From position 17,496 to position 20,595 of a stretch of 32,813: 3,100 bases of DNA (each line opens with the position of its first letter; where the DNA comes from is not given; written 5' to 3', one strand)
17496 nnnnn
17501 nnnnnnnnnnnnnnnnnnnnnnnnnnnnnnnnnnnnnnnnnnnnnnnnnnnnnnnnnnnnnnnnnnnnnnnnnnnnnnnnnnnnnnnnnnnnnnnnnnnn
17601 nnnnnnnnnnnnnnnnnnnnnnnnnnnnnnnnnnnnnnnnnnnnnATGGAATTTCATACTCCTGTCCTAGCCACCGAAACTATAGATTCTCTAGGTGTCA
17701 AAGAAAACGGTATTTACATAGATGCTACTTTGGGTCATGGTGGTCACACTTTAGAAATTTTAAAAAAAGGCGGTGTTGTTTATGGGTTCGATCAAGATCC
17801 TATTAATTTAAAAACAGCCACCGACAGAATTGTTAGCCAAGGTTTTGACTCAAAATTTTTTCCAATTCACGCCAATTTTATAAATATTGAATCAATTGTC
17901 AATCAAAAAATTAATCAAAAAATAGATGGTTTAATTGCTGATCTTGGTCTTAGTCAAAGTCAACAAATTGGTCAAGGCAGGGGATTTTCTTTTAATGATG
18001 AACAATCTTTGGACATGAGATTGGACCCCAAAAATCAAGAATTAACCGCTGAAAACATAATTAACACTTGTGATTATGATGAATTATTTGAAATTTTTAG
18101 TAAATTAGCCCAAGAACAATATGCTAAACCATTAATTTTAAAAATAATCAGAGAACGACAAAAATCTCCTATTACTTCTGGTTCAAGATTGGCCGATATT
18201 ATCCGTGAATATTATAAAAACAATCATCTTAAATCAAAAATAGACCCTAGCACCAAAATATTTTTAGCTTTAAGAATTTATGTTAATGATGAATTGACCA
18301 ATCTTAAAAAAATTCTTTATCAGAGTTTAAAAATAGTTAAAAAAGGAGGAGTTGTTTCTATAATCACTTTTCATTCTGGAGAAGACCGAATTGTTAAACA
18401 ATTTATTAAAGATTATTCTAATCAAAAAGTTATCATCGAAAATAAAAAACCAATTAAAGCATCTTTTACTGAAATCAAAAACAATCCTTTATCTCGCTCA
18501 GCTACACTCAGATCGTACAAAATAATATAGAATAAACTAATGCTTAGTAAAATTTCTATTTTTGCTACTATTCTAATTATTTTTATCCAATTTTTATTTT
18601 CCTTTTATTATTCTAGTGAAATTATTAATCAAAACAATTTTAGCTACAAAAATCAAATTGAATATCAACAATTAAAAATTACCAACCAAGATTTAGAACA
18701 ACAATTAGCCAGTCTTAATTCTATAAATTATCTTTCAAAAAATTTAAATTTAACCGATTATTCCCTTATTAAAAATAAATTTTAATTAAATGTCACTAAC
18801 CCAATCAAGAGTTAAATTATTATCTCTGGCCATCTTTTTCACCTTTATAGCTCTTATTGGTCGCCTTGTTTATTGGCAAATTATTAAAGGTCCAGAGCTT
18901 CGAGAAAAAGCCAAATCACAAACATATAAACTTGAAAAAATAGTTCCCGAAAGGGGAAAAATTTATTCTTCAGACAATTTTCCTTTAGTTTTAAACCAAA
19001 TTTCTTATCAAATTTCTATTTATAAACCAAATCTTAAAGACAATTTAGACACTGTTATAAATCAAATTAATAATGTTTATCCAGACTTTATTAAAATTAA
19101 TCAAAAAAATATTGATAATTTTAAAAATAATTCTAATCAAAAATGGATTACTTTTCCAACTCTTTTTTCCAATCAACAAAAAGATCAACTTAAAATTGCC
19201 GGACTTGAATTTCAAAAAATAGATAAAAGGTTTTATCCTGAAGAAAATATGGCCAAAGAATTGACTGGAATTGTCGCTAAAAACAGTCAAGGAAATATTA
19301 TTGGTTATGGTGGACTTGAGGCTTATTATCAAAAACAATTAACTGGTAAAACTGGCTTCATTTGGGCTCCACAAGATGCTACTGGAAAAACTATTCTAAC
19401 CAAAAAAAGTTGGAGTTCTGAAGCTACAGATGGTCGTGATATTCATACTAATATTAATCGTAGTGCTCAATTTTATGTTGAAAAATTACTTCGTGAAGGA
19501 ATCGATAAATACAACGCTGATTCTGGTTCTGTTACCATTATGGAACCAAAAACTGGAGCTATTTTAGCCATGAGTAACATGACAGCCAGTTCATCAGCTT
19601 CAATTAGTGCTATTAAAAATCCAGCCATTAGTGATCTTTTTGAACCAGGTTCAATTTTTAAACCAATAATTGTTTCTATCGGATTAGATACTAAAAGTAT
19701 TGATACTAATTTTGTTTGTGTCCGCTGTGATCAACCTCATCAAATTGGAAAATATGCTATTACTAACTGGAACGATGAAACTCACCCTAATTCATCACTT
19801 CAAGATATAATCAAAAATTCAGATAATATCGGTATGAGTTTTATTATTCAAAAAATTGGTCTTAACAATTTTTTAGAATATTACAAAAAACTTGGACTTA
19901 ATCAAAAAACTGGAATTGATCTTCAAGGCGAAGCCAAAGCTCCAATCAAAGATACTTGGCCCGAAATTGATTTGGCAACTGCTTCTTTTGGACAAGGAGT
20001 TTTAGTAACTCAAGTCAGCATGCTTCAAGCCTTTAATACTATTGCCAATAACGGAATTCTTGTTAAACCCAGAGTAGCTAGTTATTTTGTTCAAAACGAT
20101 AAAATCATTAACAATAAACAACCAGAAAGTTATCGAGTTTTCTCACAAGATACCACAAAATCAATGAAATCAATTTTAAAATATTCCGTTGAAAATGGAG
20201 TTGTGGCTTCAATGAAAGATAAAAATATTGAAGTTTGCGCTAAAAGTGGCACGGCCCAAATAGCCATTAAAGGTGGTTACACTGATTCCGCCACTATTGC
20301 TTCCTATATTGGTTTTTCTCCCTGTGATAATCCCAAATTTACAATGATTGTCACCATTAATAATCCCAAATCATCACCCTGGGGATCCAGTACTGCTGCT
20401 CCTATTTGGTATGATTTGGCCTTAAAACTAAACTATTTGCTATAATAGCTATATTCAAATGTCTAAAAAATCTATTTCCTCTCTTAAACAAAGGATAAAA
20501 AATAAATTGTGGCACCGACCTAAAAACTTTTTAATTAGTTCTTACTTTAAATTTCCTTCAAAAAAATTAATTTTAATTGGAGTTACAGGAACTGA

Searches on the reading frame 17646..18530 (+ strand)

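Call 6: search_protein_families(library=pfam, proteins=[window:17646-18530:+], max_evalue=0.001)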
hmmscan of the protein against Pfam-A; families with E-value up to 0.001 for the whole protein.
window:17646-18530:+ (294 aa): 1 family
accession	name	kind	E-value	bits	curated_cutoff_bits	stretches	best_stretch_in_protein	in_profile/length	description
PF01795.25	Methyltransf_5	-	2e-81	274.3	27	1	3-292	3-307/309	MraW methylase family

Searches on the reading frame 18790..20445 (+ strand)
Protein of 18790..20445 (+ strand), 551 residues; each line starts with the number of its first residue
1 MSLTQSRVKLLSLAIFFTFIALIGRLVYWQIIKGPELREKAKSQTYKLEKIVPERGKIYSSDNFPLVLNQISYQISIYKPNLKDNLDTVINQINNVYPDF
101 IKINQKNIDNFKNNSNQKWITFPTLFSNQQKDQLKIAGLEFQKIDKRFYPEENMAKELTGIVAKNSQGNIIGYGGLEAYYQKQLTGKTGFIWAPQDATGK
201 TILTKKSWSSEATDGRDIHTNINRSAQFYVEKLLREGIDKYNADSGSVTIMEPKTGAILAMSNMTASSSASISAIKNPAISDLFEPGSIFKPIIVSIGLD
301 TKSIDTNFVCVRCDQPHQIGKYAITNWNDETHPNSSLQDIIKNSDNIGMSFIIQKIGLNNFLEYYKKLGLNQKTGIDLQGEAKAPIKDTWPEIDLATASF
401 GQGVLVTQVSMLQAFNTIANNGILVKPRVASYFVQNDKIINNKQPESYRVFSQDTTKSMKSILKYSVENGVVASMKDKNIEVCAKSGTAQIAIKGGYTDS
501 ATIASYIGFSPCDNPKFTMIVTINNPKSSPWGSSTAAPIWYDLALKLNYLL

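Call 6: search_protein_families(library=pfam, proteins=[window:18790-20445:+], max_evalue=0.001)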
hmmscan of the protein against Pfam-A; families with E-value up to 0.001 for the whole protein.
window:18790-20445:+ (551 aa): 2 families
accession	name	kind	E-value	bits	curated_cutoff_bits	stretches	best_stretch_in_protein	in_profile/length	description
PF00905.27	Transpeptidase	-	3.1e-63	214.2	22.1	1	246-543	1-297/299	Penicillin binding protein transpeptidase domain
PF03717.20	PBP_dimer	-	7e-17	62.9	24.4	1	51-204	2-178/180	Penicillin-binding Protein dimerisation domain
